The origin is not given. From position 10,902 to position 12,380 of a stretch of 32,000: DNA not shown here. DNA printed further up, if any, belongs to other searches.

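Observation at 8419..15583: SIR2-HerA sits in one tight operon with a KTSC protein and an Mre11/Rad50-like (SbcD/SbcC-like) pair: candidate extended five-gene defence system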

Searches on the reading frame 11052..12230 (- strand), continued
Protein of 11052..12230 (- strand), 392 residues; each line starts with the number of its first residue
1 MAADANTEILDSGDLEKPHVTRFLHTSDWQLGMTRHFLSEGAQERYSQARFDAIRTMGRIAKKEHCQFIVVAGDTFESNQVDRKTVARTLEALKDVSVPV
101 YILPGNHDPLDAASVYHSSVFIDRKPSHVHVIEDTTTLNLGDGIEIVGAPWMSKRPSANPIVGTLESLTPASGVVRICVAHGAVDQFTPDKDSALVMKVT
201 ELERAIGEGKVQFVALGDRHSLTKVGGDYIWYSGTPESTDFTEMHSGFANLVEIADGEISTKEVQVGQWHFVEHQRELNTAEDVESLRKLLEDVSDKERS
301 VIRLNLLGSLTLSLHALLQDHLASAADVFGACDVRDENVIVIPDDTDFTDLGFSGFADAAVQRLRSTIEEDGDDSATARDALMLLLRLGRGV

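Call 42: get_annotated_region(hit=H9, flank=8000)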
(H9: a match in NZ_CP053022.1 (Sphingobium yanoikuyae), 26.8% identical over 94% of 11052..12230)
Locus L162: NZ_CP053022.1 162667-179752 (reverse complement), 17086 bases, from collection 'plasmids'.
description: Sphingobium yanoikuyae strain YC-XJ2 plasmid p-A-Sy, complete sequence
organism: Sphingobium yanoikuyae (NCBI taxid 13690)
taxonomy: Bacteria; Pseudomonadota; Alphaproteobacteria; Sphingomonadales; Sphingomonadaceae; Sphingobium; Sphingobium yanoikuyae
host: -; source: whole organism,River sediment contaminated by e-waste; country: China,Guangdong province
typing (MOB-suite, as given by PLSDB): non-mobilizable; replicon rep_cluster_543
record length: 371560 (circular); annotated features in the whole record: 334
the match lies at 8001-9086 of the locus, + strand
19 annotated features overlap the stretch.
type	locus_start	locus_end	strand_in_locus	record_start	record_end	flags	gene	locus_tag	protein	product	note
CDS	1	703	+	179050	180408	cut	-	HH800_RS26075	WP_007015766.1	hypothetical protein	-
CDS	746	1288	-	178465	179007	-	-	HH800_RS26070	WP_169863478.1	hypothetical protein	-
CDS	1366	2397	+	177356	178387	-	-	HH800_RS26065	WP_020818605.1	IS110 family transposase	-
CDS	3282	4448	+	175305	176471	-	-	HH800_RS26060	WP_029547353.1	ATP-binding protein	-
CDS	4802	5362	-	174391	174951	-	-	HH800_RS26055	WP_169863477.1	hypothetical protein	-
CDS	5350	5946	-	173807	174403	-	-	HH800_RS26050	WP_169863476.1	hypothetical protein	-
CDS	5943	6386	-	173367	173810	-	-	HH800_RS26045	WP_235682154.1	hypothetical protein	-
CDS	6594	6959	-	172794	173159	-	-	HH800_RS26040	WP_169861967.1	hypothetical protein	-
CDS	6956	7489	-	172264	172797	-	-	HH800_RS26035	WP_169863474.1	hypothetical protein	-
CDS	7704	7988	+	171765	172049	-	-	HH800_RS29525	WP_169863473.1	hypothetical protein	-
CDS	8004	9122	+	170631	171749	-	-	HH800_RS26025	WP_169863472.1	DNA repair exonuclease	-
CDS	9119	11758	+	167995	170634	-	-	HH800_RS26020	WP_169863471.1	AAA family ATPase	GO:0006302 - double-strand break repair [Evidence IEA]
CDS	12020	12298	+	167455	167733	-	-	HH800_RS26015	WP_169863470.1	WGR domain-containing protein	-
CDS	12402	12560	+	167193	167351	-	-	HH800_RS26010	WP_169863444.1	hypothetical protein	-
CDS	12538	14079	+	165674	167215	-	-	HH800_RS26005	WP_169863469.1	flagellin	GO:0071973 - bacterial-type flagellum-dependent cell motility [Evidence IEA]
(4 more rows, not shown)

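Call 45: search_protein_families(library=padloc, alignment_id=A2, max_evalue=0.00001)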
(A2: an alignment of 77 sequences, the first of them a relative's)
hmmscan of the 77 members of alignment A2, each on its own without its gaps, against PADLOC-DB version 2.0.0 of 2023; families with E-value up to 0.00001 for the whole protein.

A. member 1, L001:6962-9997:+ (1012 aa): 6 families
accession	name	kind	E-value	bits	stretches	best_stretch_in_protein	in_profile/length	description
PDLC03648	REase_III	-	1.6e-228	759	1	189-1003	2-864/871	Type III restriction enzyme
PDLC03647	REase_III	-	3.2e-15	53.4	1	479-562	490-581/989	Type III restriction enzyme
PDLC03650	REase_III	-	1.1e-10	38.6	1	309-538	223-425/898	Type III restriction enzyme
PDLC03649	REase_III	-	7.5e-10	35.4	1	412-536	421-540/973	Type III restriction enzyme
PDLC03651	REase_III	-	1.2e-08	31.5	0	478-533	396-456/873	Type III restriction enzyme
PDLC03653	REase_III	-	1.5e-08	31.3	1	312-561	261-494/883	Type III restriction enzyme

B. families by the number of members that match (of 77 scanned): 331 families (the first 25 are shown)
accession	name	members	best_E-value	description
PDLC04135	mad3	9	7.8e-15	mads_3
PDLC03859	LmuB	6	7.4e-17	-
PDLC04894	PDC-S06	5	1.5e-254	-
PDLC03648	REase_III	5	2.8e-238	Type III restriction enzyme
PDLC04893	PDC-S06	5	4.8e-153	-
PDLC04887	PDC-S06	5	9.9e-122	-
PDLC04892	PDC-S06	5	1.3e-66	-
PDLC04895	PDC-S06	5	5.1e-65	-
PDLC04897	PDC-S06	5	4e-64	-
PDLC04886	PDC-S06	5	5.4e-61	-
PDLC02980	AriA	5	1.2e-25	-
PDLC04898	PDC-S06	5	8.8e-23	-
PDLC04891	PDC-S06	4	1.6e-193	-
PDLC04896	PDC-S06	4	3.8e-115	-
PDLC04890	PDC-S06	4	7.4e-65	-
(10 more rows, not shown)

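Call 46: search_protein_families(library=pfam, alignment_id=A2, max_evalue=0.00001)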
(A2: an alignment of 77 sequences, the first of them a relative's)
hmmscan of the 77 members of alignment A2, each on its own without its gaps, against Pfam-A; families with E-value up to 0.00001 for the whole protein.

A. member 1, L001:6962-9997:+ (1012 aa): 2 families
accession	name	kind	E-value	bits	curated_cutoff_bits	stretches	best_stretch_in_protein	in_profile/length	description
PF04851.21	ResIII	-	1.3e-20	74.4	22.5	1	156-347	9-163/164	Type III restriction enzyme, res subunit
PF18766.7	SWI2_SNF2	-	8.4e-06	26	26.7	0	285-377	110-187/221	SWI2/SNF2 ATPase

B. families by the number of members that match (of 77 scanned): 107 families (the first 25 are shown)
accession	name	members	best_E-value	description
PF02463.25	SMC_N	7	1.6e-10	RecF/RecN/SMC N terminal domain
PF13166.12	AAA_13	5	5.6e-158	AAA domain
PF13304.12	AAA_21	5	8.9e-24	AAA domain, putative AbiEii toxin, Type IV TA system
PF18766.7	SWI2_SNF2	5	1.1e-23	SWI2/SNF2 ATPase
PF04851.21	ResIII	5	1.1e-21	Type III restriction enzyme, res subunit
PF03235.19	GmrSD_N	3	3.9e-32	GmrSD restriction endonuclease, N-terminal domain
PF07728.20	AAA_5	3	8.8e-17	AAA domain (dynein-related subfamily)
PF00004.35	AAA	3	2.5e-09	ATPase family associated with various cellular activities (AAA)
PF05872.18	HerA_C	3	1.2e-06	Helicase HerA-like C-terminal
PF00158.32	Sigma54_activat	2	9.5e-71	Sigma-54 interaction domain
PF00072.30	Response_reg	2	1.9e-69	Response regulator receiver domain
PF13175.12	AAA_15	2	2.5e-39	AAA ATPase domain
PF01935.23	DUF87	2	1.1e-33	Helicase HerA, central domain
PF07510.16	GmrSD_C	2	1.6e-29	GmrSD restriction endonucleases, C-terminal domain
PF25601.1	AAA_lid_14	2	3.1e-24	AAA+ ATPase lid domain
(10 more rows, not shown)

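Call 55: predict_structure(alignment_id=A1)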
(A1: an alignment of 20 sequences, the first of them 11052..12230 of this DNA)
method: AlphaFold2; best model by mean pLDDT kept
length: 392 residues; sequences in the alignment: 20
mean_pLDDT: 68.8   pTM: 0.68
mean pLDDT of the five models: 68.8, 67.9, 67.1, 66.8, 61.0
residues with pLDDT >= 90: 48; 70-90: 142; 50-70: 139; < 50: 63
segments of 3 or more residues with pLDDT < 50: 1-17, 36-39, 76-79, 243-246, 330-352
pLDDT, mean of each block of 10 residues (from residue 1): 35 50 83 53 58 83 93 57 71 88 65 60 84 81 86 67 87 88 68 70 91 82 80 64 59 88 75 71 80 68 64 62 55 37 41 53 69 61 58 43
secondary structure, 60 per line:
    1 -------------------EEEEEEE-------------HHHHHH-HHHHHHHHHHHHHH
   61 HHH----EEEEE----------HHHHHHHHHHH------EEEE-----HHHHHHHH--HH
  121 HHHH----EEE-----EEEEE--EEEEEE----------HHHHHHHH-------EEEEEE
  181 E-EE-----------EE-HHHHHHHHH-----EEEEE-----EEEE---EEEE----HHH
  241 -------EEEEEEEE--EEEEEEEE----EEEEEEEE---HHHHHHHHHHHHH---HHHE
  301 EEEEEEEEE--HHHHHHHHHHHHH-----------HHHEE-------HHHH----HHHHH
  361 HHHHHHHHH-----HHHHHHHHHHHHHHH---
elements in order: E20-26 H40-45 H47-63 E68-72 H83-93 E100-103 H109-116 H119-124 E129-131 E137-141 E144-149 H160-167 E175-181 H199-207 E213-217 E223-226 E230-233 E248-255 E258-265 E270-277 H281-293 E300-309 H312-324 H348-351 H356-369 H375-389

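Call 58: fold_search(model_id=the predicted structure, library=pdb)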
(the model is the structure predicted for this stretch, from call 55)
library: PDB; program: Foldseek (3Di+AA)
matches with E <= 10: 1428; with E <= 0.001: 101
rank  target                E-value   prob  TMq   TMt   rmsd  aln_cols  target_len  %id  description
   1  4nzv_B                6.1e-14  1.00  0.55  0.65   6.7       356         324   17  DNA Double-Strand Break Repair Pathway Choice Is Directed by Distinct MRE11 Nuclease Activities (released 2014-01-08)
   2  3tho_B                2.7e-13  1.00  0.56  0.60  11.2       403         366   16  Crystal structure of Mre11:Rad50 in its ATP/ADP bound state (released 2011-10-12)
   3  4nzv_A                3.2e-13  1.00  0.53  0.62   6.9       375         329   15  DNA Double-Strand Break Repair Pathway Choice Is Directed by Distinct MRE11 Nuclease Activities (released 2014-01-08)
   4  6x1z_B                4.5e-13  1.00  0.53  0.63   4.6       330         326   17  Mre11 dimer in complex with small molecule modulator PFMJ (released 2020-06-10)
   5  9q9m_D                1.1e-12  1.00  0.51  0.43  10.6       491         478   14  Cryo-EM structure of human Mre11-Rad50-Nbs1 (MRN) complex bound to DNA and telomeric factor TRF2 (released 2025-10-01)
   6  4o43_A                1.2e-12  1.00  0.55  0.64   6.7       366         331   16  DNA Double-Strand Break Repair Pathway Choice Is Directed by Distinct MRE11 Nuclease Activities (released 2014-01-08)
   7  6x1y_A                1.5e-12  1.00  0.52  0.61   7.1       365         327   16  Mre11 dimer in complex with small molecule modulator PFMI (released 2020-06-10)
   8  9q9j_D                2.4e-12  1.00  0.48  0.41  10.8       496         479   14  Cryo-EM structure of human Mre11-Rad50-Nbs1 (MRN) complex bound to DNA and telomeric factor TRF2 fragment (438-542) (released 2025-10-01)
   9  4o43_B                4.2e-12  1.00  0.55  0.65   4.8       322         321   17  DNA Double-Strand Break Repair Pathway Choice Is Directed by Distinct MRE11 Nuclease Activities (released 2014-01-08)
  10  3qg5_C                5.6e-12  1.00  0.53  0.57  16.9       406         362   16  The Mre11:Rad50 complex forms an ATP dependent molecular clamp in DNA double-strand break repair (released 2011-04-20)
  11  7dog_B                6.3e-12  1.00  0.53  0.64   6.1       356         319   15  Crystal structure of a nuclease and capping domain of SbcD from Staphylococcus aureus (released 2021-05-05)
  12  2q8u_A                1.4e-11  1.00  0.53  0.65   5.7       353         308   16  CRYSTAL STRUCTURE OF MRE11 FROM THERMOTOGA MARITIMA MSB8 (TM1635) AT 2.20 A RESOLUTION (released 2007-06-26)
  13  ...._D                1.5e-11  1.00  0.53  0.59   5.9       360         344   16  Crystal structure of E.coli SbcD at 2.5 angstrom resolution (released 2014-08-27)
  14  4tug_C                2.0e-11  1.00  0.54  0.65   5.8       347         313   16  Crystal structure of MjMre11-DNA2 complex (released 2014-10-15)
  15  3dsd_A                2.1e-11  1.00  0.49  0.56   8.0       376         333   18  Crystal structure of P. furiosus Mre11-H85S bound to a branched DNA and manganese (released 2008-10-14)
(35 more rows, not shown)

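Call 59: search_solved_structures(query=A1, max_evalue=0.001, show_alignments=2)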
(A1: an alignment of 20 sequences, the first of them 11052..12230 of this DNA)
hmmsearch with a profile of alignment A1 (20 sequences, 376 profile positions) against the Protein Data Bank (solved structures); distinct sequences matched with E-value up to 0.001: 13.
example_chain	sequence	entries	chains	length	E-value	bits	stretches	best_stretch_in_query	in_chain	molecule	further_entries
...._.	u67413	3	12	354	4.2e-07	32.7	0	2-92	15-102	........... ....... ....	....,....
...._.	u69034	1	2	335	6.1e-07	32.1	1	3-89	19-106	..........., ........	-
2q8u_A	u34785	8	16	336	6.1e-07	32.1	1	3-89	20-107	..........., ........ | Nuclease SbcCD subunit D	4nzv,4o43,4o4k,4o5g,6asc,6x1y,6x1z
3qg5_C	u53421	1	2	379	9.1e-07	31.5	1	3-89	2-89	Mre11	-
6s6v_A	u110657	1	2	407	9.5e-07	31.5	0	3-92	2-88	Nuclease SbcCD subunit D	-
3thn_A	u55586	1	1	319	7.5e-06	28.5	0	3-89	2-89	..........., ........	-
3tho_B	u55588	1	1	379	1.3e-05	27.7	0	3-89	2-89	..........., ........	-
7yzo_A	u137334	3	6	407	1.4e-05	27.7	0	3-92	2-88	Nuclease SbcCD subunit D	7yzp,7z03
6s85_A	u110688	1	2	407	1.9e-05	27.2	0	3-91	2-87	Nuclease SbcCD subunit D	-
4hd0_A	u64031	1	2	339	2.3e-05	27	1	3-91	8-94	DNA double-strand break repair protein Mre11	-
1ii7_A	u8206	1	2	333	2.3e-05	26.9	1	3-91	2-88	Mre11 nuclease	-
3dsc_A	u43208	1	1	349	2.4e-05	26.8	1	3-91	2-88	DNA double-strand break repair protein mre11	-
3dsd_A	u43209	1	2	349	0.00051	22.5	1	3-90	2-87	DNA double-strand break repair protein mre11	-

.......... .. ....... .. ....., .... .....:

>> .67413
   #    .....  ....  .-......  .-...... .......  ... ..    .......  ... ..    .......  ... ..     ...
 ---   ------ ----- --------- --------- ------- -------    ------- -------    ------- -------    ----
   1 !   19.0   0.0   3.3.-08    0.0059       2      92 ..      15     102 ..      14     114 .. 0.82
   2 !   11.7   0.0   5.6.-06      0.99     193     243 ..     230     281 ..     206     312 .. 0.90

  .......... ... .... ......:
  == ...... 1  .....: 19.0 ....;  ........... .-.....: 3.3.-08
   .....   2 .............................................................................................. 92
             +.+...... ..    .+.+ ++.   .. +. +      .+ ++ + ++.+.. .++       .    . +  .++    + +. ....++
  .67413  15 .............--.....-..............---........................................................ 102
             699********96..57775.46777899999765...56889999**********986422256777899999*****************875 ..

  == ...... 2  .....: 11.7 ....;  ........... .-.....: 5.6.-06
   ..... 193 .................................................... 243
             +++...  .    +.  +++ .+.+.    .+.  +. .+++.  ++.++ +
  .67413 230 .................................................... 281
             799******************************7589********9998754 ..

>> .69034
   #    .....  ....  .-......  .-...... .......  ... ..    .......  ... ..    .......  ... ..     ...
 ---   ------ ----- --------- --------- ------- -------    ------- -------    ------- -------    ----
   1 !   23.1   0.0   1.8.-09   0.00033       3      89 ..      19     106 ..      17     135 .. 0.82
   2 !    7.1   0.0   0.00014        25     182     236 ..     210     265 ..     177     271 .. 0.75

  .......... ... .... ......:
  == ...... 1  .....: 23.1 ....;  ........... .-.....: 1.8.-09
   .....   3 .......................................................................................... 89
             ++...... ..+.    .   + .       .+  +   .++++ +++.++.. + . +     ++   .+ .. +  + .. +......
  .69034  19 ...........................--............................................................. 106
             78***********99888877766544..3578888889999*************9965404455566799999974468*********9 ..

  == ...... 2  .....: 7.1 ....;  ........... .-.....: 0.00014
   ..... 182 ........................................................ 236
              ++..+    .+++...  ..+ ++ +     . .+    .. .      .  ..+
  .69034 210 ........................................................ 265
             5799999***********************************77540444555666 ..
